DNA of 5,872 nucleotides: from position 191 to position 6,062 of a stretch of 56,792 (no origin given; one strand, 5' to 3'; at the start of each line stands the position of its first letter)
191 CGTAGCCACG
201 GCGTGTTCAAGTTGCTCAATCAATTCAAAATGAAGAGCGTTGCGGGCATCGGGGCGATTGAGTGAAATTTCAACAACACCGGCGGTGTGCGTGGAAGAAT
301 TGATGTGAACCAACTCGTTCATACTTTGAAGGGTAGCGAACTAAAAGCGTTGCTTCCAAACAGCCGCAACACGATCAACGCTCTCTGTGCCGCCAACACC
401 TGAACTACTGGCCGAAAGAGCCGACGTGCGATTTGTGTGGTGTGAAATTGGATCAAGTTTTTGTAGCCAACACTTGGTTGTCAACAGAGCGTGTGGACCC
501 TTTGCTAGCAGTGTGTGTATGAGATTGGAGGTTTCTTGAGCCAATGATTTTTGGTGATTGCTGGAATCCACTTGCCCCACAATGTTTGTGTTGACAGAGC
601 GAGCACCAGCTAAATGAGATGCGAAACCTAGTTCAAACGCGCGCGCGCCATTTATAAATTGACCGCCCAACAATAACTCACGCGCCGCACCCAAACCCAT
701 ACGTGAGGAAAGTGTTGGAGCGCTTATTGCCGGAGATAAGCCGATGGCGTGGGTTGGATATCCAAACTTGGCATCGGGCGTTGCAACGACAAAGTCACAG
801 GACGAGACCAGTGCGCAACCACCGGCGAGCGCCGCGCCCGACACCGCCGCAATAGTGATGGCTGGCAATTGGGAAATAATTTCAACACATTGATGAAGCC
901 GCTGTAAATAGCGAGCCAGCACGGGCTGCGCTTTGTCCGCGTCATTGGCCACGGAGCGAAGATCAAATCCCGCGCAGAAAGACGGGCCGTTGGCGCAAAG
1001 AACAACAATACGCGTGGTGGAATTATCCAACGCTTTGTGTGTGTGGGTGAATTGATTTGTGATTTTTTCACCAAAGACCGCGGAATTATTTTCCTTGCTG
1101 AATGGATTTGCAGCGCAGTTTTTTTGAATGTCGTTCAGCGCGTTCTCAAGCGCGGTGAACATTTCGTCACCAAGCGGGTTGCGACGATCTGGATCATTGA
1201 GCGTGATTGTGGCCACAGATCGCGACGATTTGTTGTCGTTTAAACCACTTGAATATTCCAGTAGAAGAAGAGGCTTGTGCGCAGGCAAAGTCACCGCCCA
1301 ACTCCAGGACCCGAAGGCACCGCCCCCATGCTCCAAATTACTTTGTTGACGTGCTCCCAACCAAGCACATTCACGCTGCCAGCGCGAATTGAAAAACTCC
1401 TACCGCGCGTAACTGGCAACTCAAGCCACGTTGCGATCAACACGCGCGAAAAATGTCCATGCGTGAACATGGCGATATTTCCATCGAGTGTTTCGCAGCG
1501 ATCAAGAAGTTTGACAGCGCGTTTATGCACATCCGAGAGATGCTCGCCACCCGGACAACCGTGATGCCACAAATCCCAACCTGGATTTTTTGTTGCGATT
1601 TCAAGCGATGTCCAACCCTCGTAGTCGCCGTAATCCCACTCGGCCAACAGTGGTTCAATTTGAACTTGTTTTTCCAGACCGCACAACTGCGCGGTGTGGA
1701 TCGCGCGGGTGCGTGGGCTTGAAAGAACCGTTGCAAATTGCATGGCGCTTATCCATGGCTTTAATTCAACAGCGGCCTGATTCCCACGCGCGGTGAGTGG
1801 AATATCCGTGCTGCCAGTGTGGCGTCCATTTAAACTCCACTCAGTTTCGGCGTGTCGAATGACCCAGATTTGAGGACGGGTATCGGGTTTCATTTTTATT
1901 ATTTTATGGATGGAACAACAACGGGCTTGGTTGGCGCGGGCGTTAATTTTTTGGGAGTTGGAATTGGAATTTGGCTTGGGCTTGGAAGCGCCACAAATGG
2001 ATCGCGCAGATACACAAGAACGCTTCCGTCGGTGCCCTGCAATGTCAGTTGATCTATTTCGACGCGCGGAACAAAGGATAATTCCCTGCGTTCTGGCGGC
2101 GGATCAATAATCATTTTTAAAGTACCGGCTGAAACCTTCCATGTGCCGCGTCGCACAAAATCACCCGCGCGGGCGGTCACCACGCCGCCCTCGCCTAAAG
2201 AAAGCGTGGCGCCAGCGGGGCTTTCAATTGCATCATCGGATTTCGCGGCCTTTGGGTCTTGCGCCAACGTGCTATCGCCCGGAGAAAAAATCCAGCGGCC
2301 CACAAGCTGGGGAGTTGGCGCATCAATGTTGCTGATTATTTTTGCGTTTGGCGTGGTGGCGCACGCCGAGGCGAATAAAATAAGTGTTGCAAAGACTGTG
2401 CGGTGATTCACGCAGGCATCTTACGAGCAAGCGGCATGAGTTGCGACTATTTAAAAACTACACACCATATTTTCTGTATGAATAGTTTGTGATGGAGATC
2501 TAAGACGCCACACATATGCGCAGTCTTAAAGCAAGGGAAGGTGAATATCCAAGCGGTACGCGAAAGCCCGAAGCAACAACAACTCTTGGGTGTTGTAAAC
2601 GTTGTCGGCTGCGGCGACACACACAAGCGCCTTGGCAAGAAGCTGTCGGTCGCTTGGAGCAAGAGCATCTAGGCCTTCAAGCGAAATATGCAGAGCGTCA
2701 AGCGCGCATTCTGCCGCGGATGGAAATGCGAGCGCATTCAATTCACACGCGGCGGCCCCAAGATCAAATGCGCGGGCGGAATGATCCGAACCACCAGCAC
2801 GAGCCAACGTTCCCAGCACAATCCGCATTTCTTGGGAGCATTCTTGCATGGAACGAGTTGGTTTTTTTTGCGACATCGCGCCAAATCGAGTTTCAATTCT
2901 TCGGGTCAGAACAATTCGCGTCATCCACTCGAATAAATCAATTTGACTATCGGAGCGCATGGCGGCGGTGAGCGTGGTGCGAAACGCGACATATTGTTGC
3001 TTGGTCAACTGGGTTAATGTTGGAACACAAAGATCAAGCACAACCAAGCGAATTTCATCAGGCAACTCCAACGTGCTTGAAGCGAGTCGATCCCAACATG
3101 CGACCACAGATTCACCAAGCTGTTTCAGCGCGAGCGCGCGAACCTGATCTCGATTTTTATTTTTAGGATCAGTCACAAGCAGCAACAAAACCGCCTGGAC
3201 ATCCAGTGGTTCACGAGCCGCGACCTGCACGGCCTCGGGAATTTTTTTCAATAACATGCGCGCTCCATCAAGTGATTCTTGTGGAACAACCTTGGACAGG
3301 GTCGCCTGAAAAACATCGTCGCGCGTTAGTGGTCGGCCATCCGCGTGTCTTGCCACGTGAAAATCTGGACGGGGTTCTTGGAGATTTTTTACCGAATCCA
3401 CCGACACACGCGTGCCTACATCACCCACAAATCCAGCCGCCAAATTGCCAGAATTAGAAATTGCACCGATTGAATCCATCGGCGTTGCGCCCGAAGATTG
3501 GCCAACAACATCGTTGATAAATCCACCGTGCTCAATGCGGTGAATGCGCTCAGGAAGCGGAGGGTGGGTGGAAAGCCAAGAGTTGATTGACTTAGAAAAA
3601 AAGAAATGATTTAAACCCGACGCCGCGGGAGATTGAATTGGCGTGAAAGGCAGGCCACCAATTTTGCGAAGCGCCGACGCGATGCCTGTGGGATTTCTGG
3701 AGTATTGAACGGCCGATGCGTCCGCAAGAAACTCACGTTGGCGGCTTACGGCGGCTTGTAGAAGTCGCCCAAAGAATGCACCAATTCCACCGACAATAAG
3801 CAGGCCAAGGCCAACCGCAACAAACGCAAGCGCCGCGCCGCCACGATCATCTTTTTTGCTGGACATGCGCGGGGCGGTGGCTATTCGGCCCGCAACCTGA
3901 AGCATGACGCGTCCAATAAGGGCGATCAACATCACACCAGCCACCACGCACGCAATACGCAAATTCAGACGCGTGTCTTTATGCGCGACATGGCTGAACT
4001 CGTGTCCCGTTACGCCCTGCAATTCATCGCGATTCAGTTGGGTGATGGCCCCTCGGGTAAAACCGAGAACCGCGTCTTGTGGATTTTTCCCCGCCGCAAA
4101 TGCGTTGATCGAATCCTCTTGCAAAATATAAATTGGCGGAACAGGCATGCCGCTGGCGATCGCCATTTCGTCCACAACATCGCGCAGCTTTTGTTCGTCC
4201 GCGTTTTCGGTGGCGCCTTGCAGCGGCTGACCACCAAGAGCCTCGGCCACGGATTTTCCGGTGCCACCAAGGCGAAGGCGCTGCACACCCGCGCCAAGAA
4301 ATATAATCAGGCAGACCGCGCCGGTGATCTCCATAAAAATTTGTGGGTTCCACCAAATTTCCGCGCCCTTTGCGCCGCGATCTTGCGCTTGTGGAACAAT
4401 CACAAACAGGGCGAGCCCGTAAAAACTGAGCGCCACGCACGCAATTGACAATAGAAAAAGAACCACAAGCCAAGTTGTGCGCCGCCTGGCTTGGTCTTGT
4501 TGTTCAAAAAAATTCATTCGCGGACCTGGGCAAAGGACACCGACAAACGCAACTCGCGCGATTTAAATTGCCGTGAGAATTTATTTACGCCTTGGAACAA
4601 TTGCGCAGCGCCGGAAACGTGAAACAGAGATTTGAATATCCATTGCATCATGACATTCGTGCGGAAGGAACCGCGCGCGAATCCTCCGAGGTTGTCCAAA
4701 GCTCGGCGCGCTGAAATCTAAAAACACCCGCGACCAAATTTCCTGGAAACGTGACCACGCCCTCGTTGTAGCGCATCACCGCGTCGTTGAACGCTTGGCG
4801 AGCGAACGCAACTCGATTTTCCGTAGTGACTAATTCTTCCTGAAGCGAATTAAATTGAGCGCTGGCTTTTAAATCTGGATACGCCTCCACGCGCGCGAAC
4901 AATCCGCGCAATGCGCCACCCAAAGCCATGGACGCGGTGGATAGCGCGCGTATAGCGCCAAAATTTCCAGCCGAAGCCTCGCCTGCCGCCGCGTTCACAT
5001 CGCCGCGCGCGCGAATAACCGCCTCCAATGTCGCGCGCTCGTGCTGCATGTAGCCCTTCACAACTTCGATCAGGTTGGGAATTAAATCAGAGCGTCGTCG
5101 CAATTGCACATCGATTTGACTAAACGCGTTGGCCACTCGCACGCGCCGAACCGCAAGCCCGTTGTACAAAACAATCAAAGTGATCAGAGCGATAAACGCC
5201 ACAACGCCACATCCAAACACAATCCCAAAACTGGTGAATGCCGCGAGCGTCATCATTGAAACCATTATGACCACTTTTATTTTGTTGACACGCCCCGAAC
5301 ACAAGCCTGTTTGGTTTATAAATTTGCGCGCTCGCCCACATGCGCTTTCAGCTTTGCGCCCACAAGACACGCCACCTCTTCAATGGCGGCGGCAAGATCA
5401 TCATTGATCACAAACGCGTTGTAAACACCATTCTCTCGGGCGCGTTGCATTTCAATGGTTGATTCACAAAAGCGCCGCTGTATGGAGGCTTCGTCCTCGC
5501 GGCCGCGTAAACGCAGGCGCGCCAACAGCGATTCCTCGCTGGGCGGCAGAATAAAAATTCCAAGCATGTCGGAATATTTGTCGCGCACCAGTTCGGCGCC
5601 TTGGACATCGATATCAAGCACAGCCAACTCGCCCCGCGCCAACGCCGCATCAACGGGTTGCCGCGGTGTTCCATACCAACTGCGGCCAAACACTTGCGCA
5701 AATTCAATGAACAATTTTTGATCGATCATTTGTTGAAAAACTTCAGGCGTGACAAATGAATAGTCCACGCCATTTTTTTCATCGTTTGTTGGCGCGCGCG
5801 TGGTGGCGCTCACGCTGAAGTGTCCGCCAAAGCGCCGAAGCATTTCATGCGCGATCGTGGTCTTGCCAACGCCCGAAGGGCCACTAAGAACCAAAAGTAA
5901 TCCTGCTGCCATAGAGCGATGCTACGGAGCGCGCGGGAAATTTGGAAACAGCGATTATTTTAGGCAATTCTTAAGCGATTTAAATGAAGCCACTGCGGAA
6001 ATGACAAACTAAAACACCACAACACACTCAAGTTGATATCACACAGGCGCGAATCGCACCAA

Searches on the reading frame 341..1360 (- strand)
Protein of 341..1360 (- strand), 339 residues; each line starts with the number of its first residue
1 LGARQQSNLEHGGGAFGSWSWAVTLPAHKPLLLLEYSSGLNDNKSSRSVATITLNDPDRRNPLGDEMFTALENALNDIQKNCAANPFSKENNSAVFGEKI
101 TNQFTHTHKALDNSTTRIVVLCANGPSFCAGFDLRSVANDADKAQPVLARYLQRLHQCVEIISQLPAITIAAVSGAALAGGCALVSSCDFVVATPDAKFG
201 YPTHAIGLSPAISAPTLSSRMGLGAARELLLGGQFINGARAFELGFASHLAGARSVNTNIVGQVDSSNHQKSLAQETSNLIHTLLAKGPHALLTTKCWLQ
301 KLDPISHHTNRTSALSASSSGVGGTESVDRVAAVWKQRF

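Call 51: search_protein_families(library=pfam, proteins=[window:341-1360:-], max_evalue=0.0001)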
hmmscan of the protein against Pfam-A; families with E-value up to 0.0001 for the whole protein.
window:341-1360:- (339 aa): 2 families
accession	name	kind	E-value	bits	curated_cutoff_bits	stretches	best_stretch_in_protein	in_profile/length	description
PF00378.25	ECH_1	-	1.3e-28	100.4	27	1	97-266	21-189/251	Enoyl-CoA hydratase/isomerase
PF16113.10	ECH_2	-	4.7e-25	89.2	27.2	1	108-284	27-202/335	Enoyl-CoA hydratase/isomerase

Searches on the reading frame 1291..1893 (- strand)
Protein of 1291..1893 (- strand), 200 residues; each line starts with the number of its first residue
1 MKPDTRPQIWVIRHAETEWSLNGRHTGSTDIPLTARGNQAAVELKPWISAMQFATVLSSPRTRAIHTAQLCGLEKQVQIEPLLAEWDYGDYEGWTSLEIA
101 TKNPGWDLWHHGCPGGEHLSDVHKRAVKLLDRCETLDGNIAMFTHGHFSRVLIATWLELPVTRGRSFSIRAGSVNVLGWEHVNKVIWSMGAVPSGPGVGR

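Call 51: search_protein_families(library=pfam, proteins=[window:1291-1893:-], max_evalue=0.0001)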
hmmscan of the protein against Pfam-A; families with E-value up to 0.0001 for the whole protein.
window:1291-1893:- (200 aa): 1 family
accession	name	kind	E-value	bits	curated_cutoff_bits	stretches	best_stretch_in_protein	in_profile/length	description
PF00300.27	His_Phos_1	-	1.9e-44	152.1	21.7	1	9-186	1-188/194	Histidine phosphatase superfamily (branch 1)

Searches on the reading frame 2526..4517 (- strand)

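Call 51: search_protein_families(library=pfam, proteins=[window:2526-4517:-], max_evalue=0.0001)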
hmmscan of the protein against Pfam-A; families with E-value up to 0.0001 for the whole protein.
window:2526-4517:- (663 aa): 1 family
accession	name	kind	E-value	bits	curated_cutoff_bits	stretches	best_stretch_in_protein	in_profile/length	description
PF01435.24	Peptidase_M48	-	1.1e-27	97.5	20.3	1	106-330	2-184/186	Peptidase family M48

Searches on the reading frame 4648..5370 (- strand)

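Call 51: search_protein_families(library=pfam, proteins=[window:4648-5370:-], max_evalue=0.0001)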
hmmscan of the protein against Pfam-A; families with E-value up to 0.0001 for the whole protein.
window:4648-5370:- (240 aa): 1 family
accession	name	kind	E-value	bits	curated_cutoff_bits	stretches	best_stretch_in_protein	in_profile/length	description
PF04011.17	LemA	-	1.1e-49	168.6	26.2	1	82-235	1-145/149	LemA family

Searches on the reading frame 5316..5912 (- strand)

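Call 51: search_protein_families(library=pfam, proteins=[window:5316-5912:-], max_evalue=0.0001)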
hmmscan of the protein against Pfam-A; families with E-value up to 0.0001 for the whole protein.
window:5316-5912:- (198 aa): 1 family
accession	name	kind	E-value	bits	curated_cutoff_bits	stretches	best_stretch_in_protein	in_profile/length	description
PF00625.27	Guanylate_kin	-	2.9e-38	131.8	25.2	1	6-183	4-178/182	Guanylate kinase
